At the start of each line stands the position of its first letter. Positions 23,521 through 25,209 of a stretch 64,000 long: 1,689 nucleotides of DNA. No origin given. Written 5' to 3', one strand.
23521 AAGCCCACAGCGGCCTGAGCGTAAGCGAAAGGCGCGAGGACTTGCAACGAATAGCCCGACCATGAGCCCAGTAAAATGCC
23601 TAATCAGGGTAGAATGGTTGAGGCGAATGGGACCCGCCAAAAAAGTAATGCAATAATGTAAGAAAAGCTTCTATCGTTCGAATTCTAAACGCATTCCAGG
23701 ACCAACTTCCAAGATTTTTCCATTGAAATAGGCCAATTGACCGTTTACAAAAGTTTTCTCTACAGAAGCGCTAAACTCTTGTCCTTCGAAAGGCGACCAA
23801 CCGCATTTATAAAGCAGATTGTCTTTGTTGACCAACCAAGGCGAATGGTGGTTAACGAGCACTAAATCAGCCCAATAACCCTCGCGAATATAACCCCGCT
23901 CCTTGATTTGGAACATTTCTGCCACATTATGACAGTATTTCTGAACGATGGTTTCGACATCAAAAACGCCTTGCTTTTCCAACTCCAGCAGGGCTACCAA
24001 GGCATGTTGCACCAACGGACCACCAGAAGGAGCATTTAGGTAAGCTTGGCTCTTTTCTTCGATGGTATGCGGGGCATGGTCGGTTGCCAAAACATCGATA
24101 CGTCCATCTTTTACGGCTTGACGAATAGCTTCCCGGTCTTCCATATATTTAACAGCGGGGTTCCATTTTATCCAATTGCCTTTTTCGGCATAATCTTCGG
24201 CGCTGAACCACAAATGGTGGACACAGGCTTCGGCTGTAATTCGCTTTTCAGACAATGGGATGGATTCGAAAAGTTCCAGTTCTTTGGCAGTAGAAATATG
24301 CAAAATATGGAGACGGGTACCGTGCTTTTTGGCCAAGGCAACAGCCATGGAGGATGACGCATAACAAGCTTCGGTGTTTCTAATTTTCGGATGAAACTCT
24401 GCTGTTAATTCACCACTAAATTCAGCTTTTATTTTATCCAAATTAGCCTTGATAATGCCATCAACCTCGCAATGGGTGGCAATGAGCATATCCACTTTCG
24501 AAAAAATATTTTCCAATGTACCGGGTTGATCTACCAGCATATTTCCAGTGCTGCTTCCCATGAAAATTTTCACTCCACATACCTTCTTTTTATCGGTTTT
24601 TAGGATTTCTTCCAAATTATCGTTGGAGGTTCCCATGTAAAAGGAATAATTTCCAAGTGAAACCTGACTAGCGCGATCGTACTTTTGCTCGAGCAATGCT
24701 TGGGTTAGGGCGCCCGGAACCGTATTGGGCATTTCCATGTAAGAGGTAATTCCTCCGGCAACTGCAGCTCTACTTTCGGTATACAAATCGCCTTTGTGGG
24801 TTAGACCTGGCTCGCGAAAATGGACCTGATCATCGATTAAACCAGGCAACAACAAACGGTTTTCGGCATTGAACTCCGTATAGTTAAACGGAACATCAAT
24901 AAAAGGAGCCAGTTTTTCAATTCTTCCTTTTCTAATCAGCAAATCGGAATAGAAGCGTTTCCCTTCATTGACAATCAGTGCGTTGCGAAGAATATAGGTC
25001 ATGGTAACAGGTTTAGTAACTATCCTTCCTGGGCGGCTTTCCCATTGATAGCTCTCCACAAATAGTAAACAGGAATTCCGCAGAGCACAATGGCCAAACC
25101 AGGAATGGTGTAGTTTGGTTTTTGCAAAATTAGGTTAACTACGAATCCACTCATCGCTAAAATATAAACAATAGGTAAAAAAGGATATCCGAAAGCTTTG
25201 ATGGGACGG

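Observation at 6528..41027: A second dispersed GC-rich intergenic repeat family: six copies in 64 kb, always intergenic, with conserved blocks and variable internal segments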

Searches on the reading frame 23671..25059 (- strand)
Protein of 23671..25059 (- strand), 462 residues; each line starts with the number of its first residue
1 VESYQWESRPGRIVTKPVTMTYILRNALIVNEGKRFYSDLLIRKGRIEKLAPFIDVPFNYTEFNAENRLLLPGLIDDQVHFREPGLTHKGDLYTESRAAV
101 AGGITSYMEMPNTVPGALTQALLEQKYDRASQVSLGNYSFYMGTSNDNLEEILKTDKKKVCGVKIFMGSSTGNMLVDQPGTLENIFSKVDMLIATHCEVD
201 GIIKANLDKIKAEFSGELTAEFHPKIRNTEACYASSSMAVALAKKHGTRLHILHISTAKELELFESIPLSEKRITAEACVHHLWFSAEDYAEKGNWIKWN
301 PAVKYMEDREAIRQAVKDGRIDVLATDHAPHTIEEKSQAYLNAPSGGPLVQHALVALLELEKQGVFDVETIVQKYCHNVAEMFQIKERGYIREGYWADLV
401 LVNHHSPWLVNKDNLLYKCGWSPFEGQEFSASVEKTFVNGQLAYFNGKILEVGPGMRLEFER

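Call 32: search_protein_families(library=pfam, proteins=[window:23671-25059:-])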
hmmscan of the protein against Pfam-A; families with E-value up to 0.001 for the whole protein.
window:23671-25059:- (462 aa): 2 families
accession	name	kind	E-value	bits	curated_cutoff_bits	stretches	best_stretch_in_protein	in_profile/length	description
PF01979.26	Amidohydro_1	-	1.1e-19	71.4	25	1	70-442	2-344/345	Amidohydrolase family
PF07969.17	Amidohydro_3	-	4.3e-07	30.2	29.7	1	360-444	401-472/472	Amidohydrolase family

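Call 33: find_homologous_proteins(query=window:23671-25059:-, max_evalue=1e-50)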
Query window:23671-25059:- (462 aa): 8000 proteins with E <= 1e-50 among 8000 candidates; the best 120 are listed.
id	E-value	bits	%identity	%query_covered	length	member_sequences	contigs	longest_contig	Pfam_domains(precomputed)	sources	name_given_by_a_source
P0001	5.8e-289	976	94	96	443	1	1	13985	PF07969.18,PF12890.14,PF01979.27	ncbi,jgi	jgi:dihydroorotase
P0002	1.1e-287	972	94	96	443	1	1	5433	PF07969.18,PF12890.14,PF01979.27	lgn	-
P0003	1.5e-287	972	95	96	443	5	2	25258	PF07969.18,PF12890.14,PF01979.27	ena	-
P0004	3.2e-267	905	88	96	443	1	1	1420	PF07969.18,PF12890.14,PF01979.27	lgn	-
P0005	1.4e-265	899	88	96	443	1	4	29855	PF07969.18,PF12890.14,PF01979.27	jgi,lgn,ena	jgi:dihydroorotase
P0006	1.0e-256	870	84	96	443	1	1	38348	PF07969.18,PF12890.14,PF01979.27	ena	-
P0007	7.6e-205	699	70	95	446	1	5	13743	PF07969.18,PF12890.14,PF01979.27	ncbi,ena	-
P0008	1.5e-197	675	67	95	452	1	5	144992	PF07969.18,PF12890.14,PF01979.27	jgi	jgi:dihydroorotase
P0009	4.5e-197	673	67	95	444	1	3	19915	PF07969.18,PF12890.14,PF01979.27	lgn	-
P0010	1.1e-195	669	67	95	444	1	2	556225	PF07969.18,PF12890.14,PF01979.27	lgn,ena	-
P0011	8.5e-195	666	67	95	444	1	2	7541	PF07969.18,PF12890.14,PF01979.27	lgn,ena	-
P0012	8.8e-195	666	67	96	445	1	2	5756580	PF07969.18,PF01979.27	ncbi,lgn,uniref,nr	ncbi:dihydroorotase [Mucilaginibacter polytrichastri]|uniref:Amidohydrolase-related domain-containin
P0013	1.1e-194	666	67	95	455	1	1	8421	PF07969.18,PF12890.14,PF01979.27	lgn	-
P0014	2.6e-194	664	66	95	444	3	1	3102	PF07969.18,PF12890.14,PF01979.27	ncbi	-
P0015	3.0e-194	664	67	96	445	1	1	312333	PF07969.18,PF01979.27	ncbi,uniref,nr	ncbi:dihydroorotase [Mucilaginibacter agri]|uniref:Dihydroorotase n=1 Tax=Mucilaginibacter agri TaxI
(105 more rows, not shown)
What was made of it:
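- On Flavo-1 motif (RF01705): The window's proteins are nearest to Sphingobacteriia at 65-67% identity (call 33).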

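Call 34: find_encoding_contigs(protein=P0003, flank=10000, max_places=2)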
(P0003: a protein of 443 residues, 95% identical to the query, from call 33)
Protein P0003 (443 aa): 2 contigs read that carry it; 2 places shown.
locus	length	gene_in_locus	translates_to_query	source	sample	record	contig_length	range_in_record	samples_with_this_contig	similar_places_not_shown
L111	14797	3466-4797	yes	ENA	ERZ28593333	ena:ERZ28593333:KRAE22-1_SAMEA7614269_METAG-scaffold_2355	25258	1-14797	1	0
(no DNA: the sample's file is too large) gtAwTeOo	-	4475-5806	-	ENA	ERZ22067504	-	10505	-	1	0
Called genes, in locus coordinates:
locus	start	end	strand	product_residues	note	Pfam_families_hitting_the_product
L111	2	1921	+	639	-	?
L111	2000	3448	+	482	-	PF00324:AA_permease, PF13520:AA_permease_2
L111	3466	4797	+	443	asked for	PF07969:Amidohydro_3 (faint), PF01979:Amidohydro_1, PF12890:DHOase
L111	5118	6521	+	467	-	PF03062:MBOAT, PF13813:MBOAT_2 (weak)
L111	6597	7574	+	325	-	-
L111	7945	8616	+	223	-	PF01618:MotA_ExbB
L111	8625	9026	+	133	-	PF02472:ExbD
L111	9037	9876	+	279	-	-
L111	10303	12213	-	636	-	PF07676:PD40, PF00691:OmpA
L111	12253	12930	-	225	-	PF00753:Lactamase_B, PF13483:Lactamase_B_3, PF12706:Lactamase_B_2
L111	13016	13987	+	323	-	PF00270:DEAD (faint), PF02562:PhoH, PF13604:AAA_30 (weak), PF13245:AAA_19 (weak)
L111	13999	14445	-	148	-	PF19502:DUF6036 (faint)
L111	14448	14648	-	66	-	-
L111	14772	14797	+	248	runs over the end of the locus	PF07722:Peptidase_C26, PF00117:GATase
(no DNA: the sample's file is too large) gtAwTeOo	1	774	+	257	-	?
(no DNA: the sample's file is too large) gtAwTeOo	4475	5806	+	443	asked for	PF07969:Amidohydro_3 (faint), PF01979:Amidohydro_1, PF12890:DHOase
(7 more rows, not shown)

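Call 35: find_encoding_contigs(protein=P0005, flank=10000, max_places=2)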
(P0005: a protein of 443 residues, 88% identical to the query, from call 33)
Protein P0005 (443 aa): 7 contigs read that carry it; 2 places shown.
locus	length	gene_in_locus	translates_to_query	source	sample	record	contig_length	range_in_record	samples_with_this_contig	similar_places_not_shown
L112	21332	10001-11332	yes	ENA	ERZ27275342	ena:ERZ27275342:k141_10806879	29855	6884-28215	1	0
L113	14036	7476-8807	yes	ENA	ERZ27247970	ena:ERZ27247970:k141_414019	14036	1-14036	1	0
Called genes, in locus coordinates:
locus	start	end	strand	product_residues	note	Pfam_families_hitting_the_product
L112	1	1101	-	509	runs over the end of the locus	PF00117:GATase, PF07722:Peptidase_C26, PF02540:NAD_synthase, PF00958:GMP_synt_C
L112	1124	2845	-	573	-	PF02878:PGM_PMM_I, PF02879:PGM_PMM_II, PF02880:PGM_PMM_III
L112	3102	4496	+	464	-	PF02784:Orn_Arg_deC_N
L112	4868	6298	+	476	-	PF06824:Glyco_hydro_125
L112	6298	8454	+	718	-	PF17678:Glyco_hydro_92N, PF07971:Glyco_hydro_92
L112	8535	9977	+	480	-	PF00324:AA_permease, PF13520:AA_permease_2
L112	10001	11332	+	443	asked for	PF01979:Amidohydro_1, PF07969:Amidohydro_3 (faint), PF12890:DHOase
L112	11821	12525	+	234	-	PF01618:MotA_ExbB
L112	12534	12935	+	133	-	PF02472:ExbD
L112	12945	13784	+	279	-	-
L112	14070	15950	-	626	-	PF07719:TPR_2 (faint), PF14559:TPR_19 (faint), PF07676:PD40, PF00691:OmpA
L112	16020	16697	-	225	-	PF00753:Lactamase_B, PF13483:Lactamase_B_3, PF12706:Lactamase_B_2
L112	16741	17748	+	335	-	PF00270:DEAD (faint), PF02562:PhoH, PF13604:AAA_30 (weak), PF13245:AAA_19 (weak)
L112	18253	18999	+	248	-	PF07722:Peptidase_C26, PF00117:GATase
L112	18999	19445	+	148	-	PF13650:Asp_protease_2, PF13975:gag-asp_proteas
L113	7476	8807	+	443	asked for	PF01979:Amidohydro_1, PF07969:Amidohydro_3 (faint), PF12890:DHOase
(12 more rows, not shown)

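Call 36: find_encoding_contigs(protein=P0006, flank=10000, max_places=2)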
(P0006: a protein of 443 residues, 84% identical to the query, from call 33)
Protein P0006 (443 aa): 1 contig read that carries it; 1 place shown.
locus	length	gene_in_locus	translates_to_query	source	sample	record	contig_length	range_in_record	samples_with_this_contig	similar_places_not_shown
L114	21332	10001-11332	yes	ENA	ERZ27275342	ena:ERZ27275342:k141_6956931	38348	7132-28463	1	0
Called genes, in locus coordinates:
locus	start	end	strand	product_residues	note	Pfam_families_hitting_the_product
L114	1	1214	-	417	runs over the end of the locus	PF02012:BNR (faint), PF18962:Por_Secre_tail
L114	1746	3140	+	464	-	PF02784:Orn_Arg_deC_N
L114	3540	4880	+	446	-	PF07690:MFS_1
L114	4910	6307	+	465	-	PF06824:Glyco_hydro_125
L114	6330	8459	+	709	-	PF17678:Glyco_hydro_92N, PF07971:Glyco_hydro_92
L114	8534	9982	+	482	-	PF00324:AA_permease, PF13520:AA_permease_2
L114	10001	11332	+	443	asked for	PF01979:Amidohydro_1, PF12890:DHOase, PF07969:Amidohydro_3 (weak)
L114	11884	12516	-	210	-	-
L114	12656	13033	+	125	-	-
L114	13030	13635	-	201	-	PF07638:Sigma70_ECF (weak), PF04542:Sigma70_r2, PF04545:Sigma70_r4, PF08281:Sigma70_r4_2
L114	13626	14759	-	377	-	PF13506:Glyco_transf_21, PF00535:Glycos_transf_2, PF10111:Glyco_tranf_2_2 (weak)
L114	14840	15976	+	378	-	PF01702:TGT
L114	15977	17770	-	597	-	PF02771:Acyl-CoA_dh_N, PF02770:Acyl-CoA_dh_M, PF00441:Acyl-CoA_dh_1, PF08028:Acyl-CoA_dh_2 (weak), PF22924:ACOX_C_alpha1 (weak), PF21263:Acyl-CoA-dh_C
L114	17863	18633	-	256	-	PF21033:RMD1-3 (faint)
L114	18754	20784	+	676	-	PF07584:BatA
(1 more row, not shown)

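Call 55: find_encoding_contigs(protein=window:23671-25002:-, flank=10000, max_places=4)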
Protein window:23671-25002:- (443 aa): no gene with exactly this product is on record in the collection.

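Call 56: find_encoding_contigs(protein=P0001, flank=10000, max_places=2)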
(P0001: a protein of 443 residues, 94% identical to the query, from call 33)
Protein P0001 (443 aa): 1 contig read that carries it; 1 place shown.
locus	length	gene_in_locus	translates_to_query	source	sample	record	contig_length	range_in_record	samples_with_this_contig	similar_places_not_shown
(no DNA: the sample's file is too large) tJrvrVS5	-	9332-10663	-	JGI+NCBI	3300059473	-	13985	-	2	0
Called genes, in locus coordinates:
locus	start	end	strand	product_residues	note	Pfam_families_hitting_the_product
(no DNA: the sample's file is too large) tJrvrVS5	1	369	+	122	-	?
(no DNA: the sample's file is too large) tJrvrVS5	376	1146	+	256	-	PF05742:TANGO2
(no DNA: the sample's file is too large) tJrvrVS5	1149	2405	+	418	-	PF09298:FAA_hydrolase_N, PF01557:FAA_hydrolase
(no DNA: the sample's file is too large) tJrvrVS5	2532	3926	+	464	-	PF02784:Orn_Arg_deC_N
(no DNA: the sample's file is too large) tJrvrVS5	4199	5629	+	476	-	PF06824:Glyco_hydro_125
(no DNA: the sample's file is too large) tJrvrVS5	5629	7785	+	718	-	PF17678:Glyco_hydro_92N, PF07971:Glyco_hydro_92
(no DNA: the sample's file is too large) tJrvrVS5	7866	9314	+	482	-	PF00324:AA_permease, PF13520:AA_permease_2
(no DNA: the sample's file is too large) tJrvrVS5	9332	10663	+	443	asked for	PF07969:Amidohydro_3 (faint), PF01979:Amidohydro_1, PF12890:DHOase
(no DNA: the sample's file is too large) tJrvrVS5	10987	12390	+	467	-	PF03062:MBOAT, PF13813:MBOAT_2 (weak)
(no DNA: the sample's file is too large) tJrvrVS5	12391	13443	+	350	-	-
